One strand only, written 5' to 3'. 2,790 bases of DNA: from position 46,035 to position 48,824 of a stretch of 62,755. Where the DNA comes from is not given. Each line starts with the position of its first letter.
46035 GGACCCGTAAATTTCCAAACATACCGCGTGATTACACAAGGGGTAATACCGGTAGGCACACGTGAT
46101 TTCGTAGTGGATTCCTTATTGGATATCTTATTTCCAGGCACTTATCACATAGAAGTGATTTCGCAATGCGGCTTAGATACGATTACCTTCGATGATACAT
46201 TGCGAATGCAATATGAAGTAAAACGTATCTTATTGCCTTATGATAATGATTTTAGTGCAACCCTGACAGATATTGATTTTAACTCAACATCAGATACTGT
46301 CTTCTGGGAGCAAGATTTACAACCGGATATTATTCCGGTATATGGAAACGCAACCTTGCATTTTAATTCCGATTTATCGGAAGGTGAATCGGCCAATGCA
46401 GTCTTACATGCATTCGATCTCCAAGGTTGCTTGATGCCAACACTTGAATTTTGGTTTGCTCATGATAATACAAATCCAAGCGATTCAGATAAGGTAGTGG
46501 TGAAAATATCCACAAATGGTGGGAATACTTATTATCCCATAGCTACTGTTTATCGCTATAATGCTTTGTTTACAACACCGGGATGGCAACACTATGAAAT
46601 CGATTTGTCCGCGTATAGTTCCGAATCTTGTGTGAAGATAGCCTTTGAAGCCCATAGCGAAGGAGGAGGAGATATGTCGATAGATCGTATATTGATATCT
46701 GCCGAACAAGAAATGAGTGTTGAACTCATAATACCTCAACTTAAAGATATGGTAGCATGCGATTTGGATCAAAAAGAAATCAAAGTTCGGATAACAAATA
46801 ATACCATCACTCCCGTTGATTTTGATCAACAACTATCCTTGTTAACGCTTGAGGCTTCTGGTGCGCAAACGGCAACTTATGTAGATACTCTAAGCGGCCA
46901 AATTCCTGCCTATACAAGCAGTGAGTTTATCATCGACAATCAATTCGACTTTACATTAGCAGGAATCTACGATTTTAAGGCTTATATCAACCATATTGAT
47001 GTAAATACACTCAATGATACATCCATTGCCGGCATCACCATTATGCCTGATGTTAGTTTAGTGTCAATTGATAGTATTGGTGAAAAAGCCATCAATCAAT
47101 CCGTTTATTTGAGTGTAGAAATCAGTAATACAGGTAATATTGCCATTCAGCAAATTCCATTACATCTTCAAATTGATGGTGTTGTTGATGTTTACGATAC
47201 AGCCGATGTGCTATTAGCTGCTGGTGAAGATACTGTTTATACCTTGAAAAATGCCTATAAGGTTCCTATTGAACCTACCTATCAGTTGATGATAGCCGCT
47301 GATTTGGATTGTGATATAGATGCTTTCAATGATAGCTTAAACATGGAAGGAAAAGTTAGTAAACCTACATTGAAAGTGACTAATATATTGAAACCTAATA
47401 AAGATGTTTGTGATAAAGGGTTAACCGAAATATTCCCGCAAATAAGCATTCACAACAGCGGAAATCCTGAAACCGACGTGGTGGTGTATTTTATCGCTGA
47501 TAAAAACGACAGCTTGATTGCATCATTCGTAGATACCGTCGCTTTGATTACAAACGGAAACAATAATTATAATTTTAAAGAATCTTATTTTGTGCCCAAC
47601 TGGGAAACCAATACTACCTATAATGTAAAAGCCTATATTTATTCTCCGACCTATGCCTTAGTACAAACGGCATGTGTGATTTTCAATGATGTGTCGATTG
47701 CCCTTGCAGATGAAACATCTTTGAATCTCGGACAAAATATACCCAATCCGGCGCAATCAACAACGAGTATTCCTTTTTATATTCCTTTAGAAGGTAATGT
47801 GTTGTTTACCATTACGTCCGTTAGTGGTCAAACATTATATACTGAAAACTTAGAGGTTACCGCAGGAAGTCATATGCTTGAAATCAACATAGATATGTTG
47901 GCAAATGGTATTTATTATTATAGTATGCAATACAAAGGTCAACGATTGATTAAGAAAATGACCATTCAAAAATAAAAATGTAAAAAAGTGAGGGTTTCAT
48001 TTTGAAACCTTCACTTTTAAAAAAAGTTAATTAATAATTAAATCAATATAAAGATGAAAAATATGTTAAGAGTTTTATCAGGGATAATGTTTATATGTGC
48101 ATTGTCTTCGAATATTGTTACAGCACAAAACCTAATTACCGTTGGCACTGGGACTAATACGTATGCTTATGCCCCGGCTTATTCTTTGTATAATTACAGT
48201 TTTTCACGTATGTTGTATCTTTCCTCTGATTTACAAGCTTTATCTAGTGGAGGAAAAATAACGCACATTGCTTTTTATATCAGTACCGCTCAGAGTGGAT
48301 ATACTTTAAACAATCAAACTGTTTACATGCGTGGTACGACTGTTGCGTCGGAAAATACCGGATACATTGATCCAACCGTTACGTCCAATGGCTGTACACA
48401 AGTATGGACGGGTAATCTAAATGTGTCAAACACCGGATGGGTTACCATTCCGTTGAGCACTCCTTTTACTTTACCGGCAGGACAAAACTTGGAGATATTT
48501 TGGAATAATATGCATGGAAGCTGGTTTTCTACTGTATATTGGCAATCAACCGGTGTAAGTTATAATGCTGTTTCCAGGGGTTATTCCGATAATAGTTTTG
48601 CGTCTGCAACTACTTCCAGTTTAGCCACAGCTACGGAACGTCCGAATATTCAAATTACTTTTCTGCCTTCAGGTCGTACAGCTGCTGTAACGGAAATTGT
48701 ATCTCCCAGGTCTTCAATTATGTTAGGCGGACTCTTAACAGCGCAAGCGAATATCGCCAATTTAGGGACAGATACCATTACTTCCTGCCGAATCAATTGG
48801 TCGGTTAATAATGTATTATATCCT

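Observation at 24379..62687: Three giant mosaic T9SS-cargo paralogs built from one shared set of domains, with no recognisable catalytic domain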

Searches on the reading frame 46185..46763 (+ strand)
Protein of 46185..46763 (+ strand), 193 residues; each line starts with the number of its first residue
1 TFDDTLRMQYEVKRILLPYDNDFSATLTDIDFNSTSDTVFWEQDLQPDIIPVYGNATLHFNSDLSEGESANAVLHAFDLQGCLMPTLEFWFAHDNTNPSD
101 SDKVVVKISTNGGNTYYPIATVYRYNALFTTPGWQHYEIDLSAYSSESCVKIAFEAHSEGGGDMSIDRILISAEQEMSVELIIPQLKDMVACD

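Call 73: search_protein_families(library=ncbifam, proteins=[window:46185-46763:+], max_evalue=1)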
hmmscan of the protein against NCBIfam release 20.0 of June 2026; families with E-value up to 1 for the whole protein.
window:46185-46763:+ (193 aa): 1 family
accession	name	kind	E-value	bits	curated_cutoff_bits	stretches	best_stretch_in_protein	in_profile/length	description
NF038128.1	choice_anch_J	domain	7.4e-08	32.8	30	1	85-170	76-161/162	choice-of-anchor J domain-containing protein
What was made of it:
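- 45873..47741 (+): G2 cassette A-B-C (aa 1830-2452). Part B reaches 32.8 bits on NF038128 choice_anch_J, cutoff 30 (call 73).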

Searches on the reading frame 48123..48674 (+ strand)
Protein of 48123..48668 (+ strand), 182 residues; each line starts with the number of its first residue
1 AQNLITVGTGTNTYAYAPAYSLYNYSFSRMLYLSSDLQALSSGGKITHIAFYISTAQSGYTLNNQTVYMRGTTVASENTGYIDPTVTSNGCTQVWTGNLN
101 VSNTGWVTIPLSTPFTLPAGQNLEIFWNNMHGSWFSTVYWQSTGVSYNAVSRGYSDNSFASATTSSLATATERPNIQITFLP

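Call 14: search_protein_families(library=pfam, proteins=[window:48123-48668:+], max_evalue=5)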
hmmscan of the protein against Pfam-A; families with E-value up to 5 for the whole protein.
window:48123-48668:+ (182 aa): 1 family
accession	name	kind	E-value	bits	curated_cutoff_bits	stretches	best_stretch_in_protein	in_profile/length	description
PF18560.7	Lectin_like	-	0.012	16.3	27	1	93-173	65-145/156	Lectin like domain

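Call 64: search_protein_representatives(alignment_id=A6)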
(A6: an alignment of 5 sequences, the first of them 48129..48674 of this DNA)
Query: 5 sequences, 178 profile positions. Proteins with E-value up to 0.001 (for the whole library): 5599; up to 1e-10: 2988; up to 1e-30: 517. The best 150 are listed.
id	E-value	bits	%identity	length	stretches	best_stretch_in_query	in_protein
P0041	1.4e-244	819.6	-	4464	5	2-173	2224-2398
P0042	7.9e-200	673.8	-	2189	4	1-177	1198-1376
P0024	2.4e-128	441.0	-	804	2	2-176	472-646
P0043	2.0e-127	438.0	-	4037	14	3-169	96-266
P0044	5.9e-124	426.7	-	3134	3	1-177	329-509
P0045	2.8e-121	418.0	-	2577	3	2-174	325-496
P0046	1.8e-120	415.3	-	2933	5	5-172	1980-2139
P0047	5.3e-117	404.0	-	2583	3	2-175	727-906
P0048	1.2e-108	376.9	-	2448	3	10-177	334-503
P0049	4.3e-108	375.0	-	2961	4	2-177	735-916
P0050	2.7e-106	369.1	-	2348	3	1-174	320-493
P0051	2.9e-105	365.8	-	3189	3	1-177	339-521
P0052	2.0e-101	353.3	-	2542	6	3-174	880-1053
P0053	4.6e-101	352.1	-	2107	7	5-174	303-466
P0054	1.7e-96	337.2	-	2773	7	3-151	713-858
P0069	8.5e-82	289.4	-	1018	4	4-175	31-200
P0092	2.2e-69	248.9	-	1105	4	4-173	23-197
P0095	3.0e-68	245.2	-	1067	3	11-159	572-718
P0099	7.3e-67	240.7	-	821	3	4-175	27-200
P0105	2.3e-63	229.3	-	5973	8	3-158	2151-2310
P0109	6.4e-62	224.6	-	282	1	1-176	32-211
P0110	8.9e-62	224.1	-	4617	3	5-158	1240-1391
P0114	8.8e-61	220.9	-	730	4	3-157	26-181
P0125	1.3e-58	213.9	-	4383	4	2-175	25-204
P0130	8.5e-58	211.2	-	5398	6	3-175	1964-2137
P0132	2.0e-57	210.0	-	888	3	5-173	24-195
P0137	1.5e-56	207.1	-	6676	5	3-177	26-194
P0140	1.9e-56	206.8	-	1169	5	3-153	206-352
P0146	4.4e-55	202.3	-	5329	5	7-143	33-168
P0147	1.7e-54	200.4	-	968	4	3-170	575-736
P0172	1.1e-50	188.0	-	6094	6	3-175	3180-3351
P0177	1.1e-49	184.8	-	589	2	2-177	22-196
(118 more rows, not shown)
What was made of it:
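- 48138..48665 (+): G3 module iii (aa 29-204): N-terminal 'GTGT...YS.SR' jelly-roll or lectin-like domain. The family has 5,599 cluster representatives (call 64).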

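Call 65: search_protein_families(library=pfam, proteins=[P0069, P0099, P0114, P0132, P0177, P0109, P0147, P0140, P0095, P0092], max_evalue=0.001)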
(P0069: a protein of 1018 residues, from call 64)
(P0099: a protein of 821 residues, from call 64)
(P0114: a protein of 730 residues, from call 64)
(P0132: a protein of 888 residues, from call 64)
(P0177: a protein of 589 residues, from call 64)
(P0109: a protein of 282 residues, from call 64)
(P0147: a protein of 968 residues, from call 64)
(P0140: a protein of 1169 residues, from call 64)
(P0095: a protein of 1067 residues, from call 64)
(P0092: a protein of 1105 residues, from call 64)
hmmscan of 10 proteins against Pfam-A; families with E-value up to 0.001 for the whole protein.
P0069 (1018 aa): 0 families

P0099 (821 aa): 1 family
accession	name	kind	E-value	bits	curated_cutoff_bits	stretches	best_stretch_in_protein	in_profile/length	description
PF19081.6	Ig_7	-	0.00037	21.2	27.3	0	743-811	5-69/84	Ig-like domain CHU_C associated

P0114 (730 aa): 0 families

P0132 (888 aa): 4 families
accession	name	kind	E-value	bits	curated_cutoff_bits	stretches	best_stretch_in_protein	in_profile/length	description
PF22544.2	HYDIN_VesB_CFA65-like_Ig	-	4.7e-08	33.6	25.5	0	759-858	1-94/100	HYDIN/CFA65/VesB-like, Ig-like domain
PF22073.2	Cep192_D4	-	8.4e-06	26.4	35.5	1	471-571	2-109/112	Cep192 domain 4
PF14874.12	PapD-like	-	1.8e-05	25.3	27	0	471-501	2-32/102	Flagellar-associated PapD-like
PF00041.27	fn3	-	5.5e-05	23.7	25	1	216-280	11-74/84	Fibronectin type III domain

P0177 (589 aa): 3 families
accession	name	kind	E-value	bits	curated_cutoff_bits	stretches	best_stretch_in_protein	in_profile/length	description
PF22544.2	HYDIN_VesB_CFA65-like_Ig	-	7.8e-10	39.3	25.5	1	480-568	1-92/100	HYDIN/CFA65/VesB-like, Ig-like domain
PF15780.11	ASH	-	1.6e-09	38.2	27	1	487-568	12-96/98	Abnormal spindle-like microcephaly-assoc'd, ASPM-SPD-2-Hydin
PF22073.2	Cep192_D4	-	5.2e-05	23.8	35.5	1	480-567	2-98/112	Cep192 domain 4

P0109 (282 aa): 1 family
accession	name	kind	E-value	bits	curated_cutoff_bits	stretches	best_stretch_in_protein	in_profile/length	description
PF18560.7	Lectin_like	-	0.00067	20.3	27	1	84-196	27-139/156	Lectin like domain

P0147 (968 aa): 2 families
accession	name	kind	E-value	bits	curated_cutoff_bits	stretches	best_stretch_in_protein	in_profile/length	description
PF00041.27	fn3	-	1.8e-15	57.3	25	2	758-840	3-79/84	Fibronectin type III domain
PF25059.1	FN3_DSCAM-DSCAML_C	-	4.1e-13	49.9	39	0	223-280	22-79/89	DSCAM/DSCAML C-terminal Fn3-like domain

P0140 (1169 aa): 4 families
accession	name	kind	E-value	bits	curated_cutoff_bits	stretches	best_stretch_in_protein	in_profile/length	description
PF00041.27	fn3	-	3.8e-18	65.9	25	2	823-903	2-83/84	Fibronectin type III domain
PF18962.6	Por_Secre_tail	-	1.7e-10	41.4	27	1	1104-1166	3-73/75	Secretion system C-terminal sorting domain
PF16656.11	Pur_ac_phosph_N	-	2.8e-08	34.7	30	2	833-905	24-93/93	Purple acid Phosphatase, N-terminal domain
PF25788.1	Ig_Rha78A_N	-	0.00013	22.6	27.4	0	760-817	49-101/105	Rha78A-like, N-terminal immunoglobulin domain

P0095 (1067 aa): 0 families

P0092 (1105 aa): 1 family
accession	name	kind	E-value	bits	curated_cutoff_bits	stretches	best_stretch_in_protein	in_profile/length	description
PF22544.2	HYDIN_VesB_CFA65-like_Ig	-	5.1e-12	46.3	25.5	2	769-864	1-90/100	HYDIN/CFA65/VesB-like, Ig-like domain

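Call 66: list_cluster_members(proteins=[P0041, P0042, P0043, P0105, P0137, P0172, P0130, P0146, P0125, P0110])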
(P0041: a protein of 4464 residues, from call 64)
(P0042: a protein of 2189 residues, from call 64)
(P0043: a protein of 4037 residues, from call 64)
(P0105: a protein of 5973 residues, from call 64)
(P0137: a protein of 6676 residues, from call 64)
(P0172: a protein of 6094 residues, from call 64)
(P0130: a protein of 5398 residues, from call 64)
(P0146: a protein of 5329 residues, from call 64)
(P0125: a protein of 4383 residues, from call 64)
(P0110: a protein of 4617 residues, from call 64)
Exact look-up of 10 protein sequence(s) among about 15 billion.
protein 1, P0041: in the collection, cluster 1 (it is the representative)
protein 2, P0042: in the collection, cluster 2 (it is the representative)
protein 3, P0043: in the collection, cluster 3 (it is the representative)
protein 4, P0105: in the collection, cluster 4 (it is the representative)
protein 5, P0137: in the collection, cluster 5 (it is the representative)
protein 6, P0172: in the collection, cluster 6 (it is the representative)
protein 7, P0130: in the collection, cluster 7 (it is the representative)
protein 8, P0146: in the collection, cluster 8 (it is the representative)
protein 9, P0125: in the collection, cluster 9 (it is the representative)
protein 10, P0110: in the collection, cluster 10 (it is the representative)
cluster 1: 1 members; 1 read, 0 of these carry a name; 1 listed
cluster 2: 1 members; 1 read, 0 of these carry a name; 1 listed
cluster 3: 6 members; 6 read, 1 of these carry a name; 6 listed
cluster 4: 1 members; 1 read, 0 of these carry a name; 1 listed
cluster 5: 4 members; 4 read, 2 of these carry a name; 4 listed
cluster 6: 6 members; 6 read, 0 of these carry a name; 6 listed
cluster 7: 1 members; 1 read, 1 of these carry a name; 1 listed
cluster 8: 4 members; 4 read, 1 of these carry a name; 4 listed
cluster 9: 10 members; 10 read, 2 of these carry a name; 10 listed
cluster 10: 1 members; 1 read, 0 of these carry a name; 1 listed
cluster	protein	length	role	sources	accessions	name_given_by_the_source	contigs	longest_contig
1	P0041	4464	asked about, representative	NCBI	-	-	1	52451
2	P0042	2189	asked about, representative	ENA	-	-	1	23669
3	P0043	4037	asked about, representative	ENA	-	-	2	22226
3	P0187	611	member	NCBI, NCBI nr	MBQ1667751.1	MAG: hypothetical protein II063_07240, partial [Prevotella sp.] | hypothetical protein [Prevotella sp.]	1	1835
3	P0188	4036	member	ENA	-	-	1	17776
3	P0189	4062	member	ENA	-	-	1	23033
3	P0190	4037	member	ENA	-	-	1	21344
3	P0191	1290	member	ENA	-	-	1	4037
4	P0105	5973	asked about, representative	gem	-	-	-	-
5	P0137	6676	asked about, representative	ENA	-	-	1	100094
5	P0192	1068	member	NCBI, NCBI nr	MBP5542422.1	MAG: fibronectin type III domain-containing protein, partial [Bacteroidales bacterium] | fibronectin type III domain-containing protein [Bacteroidales bacterium]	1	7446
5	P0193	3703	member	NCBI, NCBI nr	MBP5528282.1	MAG: choice-of-anchor J domain-containing protein, partial [Bacteroidales bacterium] | choice-of-anchor J domain-containing protein [Bacteroidales bacterium]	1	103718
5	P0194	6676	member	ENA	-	-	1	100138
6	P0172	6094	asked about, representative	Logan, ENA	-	-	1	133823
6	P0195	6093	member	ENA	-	-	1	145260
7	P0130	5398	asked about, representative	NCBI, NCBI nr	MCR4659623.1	MAG: fibronectin type III domain-containing protein [Bacteroidales bacterium] | fibronectin type III domain-containing protein [Bacteroidales bacterium]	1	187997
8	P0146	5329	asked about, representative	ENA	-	-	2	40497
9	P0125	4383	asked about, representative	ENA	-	-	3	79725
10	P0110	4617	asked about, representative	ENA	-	-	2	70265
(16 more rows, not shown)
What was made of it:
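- Closest known: NCBIfam 'choice-of-anchor J'. Same: Other giant Bacteroidales proteins that carry module iii are named choice-of-anchor J or fn3 proteins (call 66).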

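Call 73: search_protein_families(library=ncbifam, proteins=[window:48129-48674:+], max_evalue=1)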
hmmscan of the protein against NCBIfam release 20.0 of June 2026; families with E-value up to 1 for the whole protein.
window:48129-48674:+ (182 aa): 0 families
